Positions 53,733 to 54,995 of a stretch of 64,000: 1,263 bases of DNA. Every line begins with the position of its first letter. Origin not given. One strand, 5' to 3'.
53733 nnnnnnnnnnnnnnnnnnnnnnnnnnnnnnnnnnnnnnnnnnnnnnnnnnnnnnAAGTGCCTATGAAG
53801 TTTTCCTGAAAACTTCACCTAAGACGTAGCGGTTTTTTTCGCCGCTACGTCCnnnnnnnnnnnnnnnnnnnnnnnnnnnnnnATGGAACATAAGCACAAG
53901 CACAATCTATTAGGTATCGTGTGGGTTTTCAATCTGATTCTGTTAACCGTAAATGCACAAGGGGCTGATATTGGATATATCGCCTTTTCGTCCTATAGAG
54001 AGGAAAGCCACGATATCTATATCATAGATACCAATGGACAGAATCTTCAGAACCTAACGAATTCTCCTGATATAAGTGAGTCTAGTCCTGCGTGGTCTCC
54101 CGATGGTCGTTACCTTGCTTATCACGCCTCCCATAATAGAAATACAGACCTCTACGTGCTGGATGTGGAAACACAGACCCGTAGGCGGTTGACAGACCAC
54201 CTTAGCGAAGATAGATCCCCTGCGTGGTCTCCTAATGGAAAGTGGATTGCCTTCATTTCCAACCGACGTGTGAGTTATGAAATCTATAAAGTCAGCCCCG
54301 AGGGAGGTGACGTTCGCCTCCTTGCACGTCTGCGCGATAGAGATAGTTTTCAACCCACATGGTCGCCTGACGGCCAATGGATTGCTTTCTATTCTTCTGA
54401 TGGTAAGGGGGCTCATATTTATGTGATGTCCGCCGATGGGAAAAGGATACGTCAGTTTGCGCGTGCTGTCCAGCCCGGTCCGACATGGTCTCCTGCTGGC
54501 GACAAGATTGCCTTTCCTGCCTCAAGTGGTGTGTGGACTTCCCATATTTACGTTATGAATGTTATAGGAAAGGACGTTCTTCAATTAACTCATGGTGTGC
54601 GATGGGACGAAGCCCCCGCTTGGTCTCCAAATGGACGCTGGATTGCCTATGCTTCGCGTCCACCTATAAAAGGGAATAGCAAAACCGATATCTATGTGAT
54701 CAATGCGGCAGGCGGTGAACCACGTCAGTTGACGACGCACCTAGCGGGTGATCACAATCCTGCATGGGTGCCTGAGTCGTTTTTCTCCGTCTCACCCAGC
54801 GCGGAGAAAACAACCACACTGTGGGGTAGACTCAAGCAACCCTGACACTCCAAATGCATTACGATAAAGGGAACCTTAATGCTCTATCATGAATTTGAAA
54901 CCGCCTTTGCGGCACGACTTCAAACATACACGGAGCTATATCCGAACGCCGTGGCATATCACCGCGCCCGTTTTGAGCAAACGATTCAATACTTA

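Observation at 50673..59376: Peptide family with near-invariant 50-aa leader and hypervariable Cys-framework core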

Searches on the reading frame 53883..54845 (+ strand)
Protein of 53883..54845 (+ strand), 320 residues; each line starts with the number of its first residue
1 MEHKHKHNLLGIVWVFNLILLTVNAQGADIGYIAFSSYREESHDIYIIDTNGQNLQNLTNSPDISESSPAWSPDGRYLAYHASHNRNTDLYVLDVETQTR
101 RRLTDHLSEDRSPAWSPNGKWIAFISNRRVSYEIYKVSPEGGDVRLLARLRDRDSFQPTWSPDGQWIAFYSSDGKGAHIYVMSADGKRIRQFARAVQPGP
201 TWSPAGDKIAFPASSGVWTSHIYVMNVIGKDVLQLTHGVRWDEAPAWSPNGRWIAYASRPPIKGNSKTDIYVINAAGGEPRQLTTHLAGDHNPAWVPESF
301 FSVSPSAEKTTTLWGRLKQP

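Call 63: find_homologous_proteins(query=window:53883-54845:+, max_evalue=1e-10)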
Query window:53883-54845:+ (320 aa): 6070 proteins with E <= 1e-10 among 8000 candidates; the best 120 are listed.
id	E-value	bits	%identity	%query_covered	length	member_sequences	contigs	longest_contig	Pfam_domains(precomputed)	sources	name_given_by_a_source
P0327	3.3e-165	567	76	100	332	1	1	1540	PF25174.2,PF26549.1,PF00930.28,PF23381.2,PF14583.13,PF26550.2,PF19283.5,PF07676.19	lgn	-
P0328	9.0e-157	540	70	100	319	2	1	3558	PF25174.2,PF26549.1,PF00930.28,PF26550.2,PF07676.19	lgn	-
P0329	1.3e-149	516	72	92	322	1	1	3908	PF25174.2,PF26549.1,PF00930.28,PF23381.2,PF26550.2,PF00400.39,PF07676.19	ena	-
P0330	1.1e-146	507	69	93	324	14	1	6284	PF25174.2,PF26549.1,PF00930.28,PF23381.2,PF14583.13,PF26550.2,PF19283.5,PF07676.19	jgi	-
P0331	2.4e-146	505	68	100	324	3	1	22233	PF25174.2,PF26549.1,PF00930.28,PF23381.2,PF14583.13,PF26550.2,PF07676.19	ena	-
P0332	1.7e-144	499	68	100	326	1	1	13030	PF25174.2,PF26549.1,PF00930.28,PF14583.13,PF26550.2,PF07676.19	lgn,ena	-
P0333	3.9e-143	495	64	100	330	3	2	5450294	PF25174.2,PF26549.1,PF00930.28,PF26550.2,PF07676.19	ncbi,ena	-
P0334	5.2e-142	491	66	100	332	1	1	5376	PF25174.2,PF26549.1,PF00930.28,PF26550.2,PF07676.19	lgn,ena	-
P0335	1.1e-141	490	69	91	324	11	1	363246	PF25174.2,PF26549.1,PF00930.28,PF23381.2,PF26550.2,PF00400.39,PF07676.19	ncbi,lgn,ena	-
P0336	8.8e-141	487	65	100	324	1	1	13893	PF25174.2,PF26549.1,PF00930.28,PF23381.2,PF14583.13,PF26550.2,PF07676.19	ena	-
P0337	8.5e-140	484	64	100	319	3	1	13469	PF25174.2,PF26549.1,PF00930.28,PF23381.2,PF26550.2,PF07676.19,PF23414.2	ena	-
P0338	2.2e-135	469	64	91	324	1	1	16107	PF25174.2,PF26549.1,PF00930.28,PF23381.2,PF26550.2,PF07676.19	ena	-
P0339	4.3e-130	452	63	99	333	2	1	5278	PF25174.2,PF26549.1,PF00930.28,PF23381.2,PF14583.13,PF26550.2,PF19283.5,PF07676.19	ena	-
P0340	7.3e-97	343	70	68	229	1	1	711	PF25174.2,PF26549.1,PF00930.28,PF23381.2,PF26550.2,PF07676.19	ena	-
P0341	2.0e-84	302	47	100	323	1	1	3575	PF25174.2,PF26549.1,PF00930.28,PF23381.2,PF14583.13,PF26550.2,PF07676.19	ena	-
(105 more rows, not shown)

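Call 66: search_protein_families(library=padloc, proteins=[window:53883-54845:+], max_evalue=0.001)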
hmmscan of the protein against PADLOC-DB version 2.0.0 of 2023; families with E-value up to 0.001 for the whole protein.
window:53883-54845:+ (320 aa): 0 families

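Call 72: predict_structure(alignment_id=A6)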
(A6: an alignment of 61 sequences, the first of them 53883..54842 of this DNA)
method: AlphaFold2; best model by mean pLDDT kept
length: 320 residues; sequences in the alignment: 61
mean_pLDDT: 86.6   pTM: 0.82
mean pLDDT of the five models: 86.6, 86.2, 86.1, 85.7, 85.0
residues with pLDDT >= 90: 215; 70-90: 60; 50-70: 23; < 50: 22
segments of 3 or more residues with pLDDT < 50: 22-28, 306-320
pLDDT, mean of each block of 10 residues (from residue 1): 63 71 48 91 91 90 91 96 90 94 94 98 95 97 92 94 98 94 95 93 98 85 95 93 95 95 78 94 89 91 49 35
secondary structure, 60 per line:
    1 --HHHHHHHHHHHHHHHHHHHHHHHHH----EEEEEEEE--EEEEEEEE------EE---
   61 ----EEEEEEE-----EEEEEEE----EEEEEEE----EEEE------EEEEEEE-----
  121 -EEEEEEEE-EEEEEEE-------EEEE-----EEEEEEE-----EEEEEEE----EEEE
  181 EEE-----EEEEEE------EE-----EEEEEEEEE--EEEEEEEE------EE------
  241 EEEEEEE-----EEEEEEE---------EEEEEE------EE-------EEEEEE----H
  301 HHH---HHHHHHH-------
elements in order: H3-27 E32-39 E42-49 E65-71 E77-83 E88-94 E99-102 E109-115 E122-129 E131-137 E145-148 E154-160 E166-172 E177-183 E189-194 E208-216 E219-226 E241-247 E253-259 E269-274 E290-295 H300-303 H307-313

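Call 75: fold_search(model_id=the predicted structure, library=pdb)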
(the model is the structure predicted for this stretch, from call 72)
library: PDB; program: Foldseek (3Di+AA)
matches with E <= 10: 1616; with E <= 0.001: 1081
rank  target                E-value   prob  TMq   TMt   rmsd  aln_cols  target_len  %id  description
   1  2ivz_C                5.4e-19  1.00  0.75  0.62   3.1       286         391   24  Structure of TolB in complex with a peptide of the colicin E9 T- domain (released 2006-08-16)
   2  2hqs_A                1.0e-18  1.00  0.75  0.59   2.6       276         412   25  Crystal structure of TolB/Pal complex (released 2007-04-03)
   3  2ivz_A                1.3e-18  1.00  0.75  0.62   3.1       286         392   24  Structure of TolB in complex with a peptide of the colicin E9 T- domain (released 2006-08-16)
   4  3iax_A                1.8e-18  1.00  0.76  0.61   2.6       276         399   24  The crystal structure of the TolB box of Colicin A in complex with TolB reveals important differences in the recruitme (released 2009-10-13)
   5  2w8b_B                1.9e-18  1.00  0.75  0.60   2.7       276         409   25  Crystal structure of processed TolB in complex with Pal (released 2009-02-17)
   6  1c5k                  2.8e-18  1.00  0.75  0.61   2.6       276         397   24  THE STRUCTURE OF TOLB, AN ESSENTIAL COMPONENT OF THE TOL-DEPENDENT TRANSLOCATION SYSTEM AND ITS INTERACTIONS WITH THE TR (released 2000-12-06)
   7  2hqs_B                3.2e-18  1.00  0.76  0.60   2.5       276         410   25  Crystal structure of TolB/Pal complex (released 2007-04-03)
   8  2ivz_D                4.2e-18  1.00  0.74  0.62   3.1       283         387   24  Structure of TolB in complex with a peptide of the colicin E9 T- domain (released 2006-08-16)
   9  4r40_C                4.2e-18  1.00  0.75  0.60   3.0       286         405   24  Crystal Structure of TolB/Pal complex from Yersinia pestis. (released 2014-09-03)
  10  2w8b_A                4.9e-18  1.00  0.75  0.60   2.6       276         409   25  Crystal structure of processed TolB in complex with Pal (released 2009-02-17)
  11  1crz                  4.9e-18  1.00  0.74  0.60   3.2       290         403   24  CRYSTAL STRUCTURE OF THE E. COLI TOLB PROTEIN (released 2000-08-16)
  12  7mx5_A                5.4e-18  1.00  0.73  0.59   3.0       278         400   25  Crystal structure of TolB from Acinetobacter baumannii (released 2021-05-26)
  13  4jml_A                5.7e-18  1.00  0.75  0.62   2.7       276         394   25  Crystal structure of the TolB(P201C)-ColicinE9 TBE peptide(A33C) complex. (released 2013-07-17)
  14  4r40_A                7.4e-18  1.00  0.74  0.59   2.8       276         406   25  Crystal Structure of TolB/Pal complex from Yersinia pestis. (released 2014-09-03)
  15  6pnv                  1.1e-17  1.00  0.73  0.58   3.5       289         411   24  1.42 Angstrom Resolution Crystal Structure of Translocation Protein TolB from Salmonella enterica (released 2019-07-17)
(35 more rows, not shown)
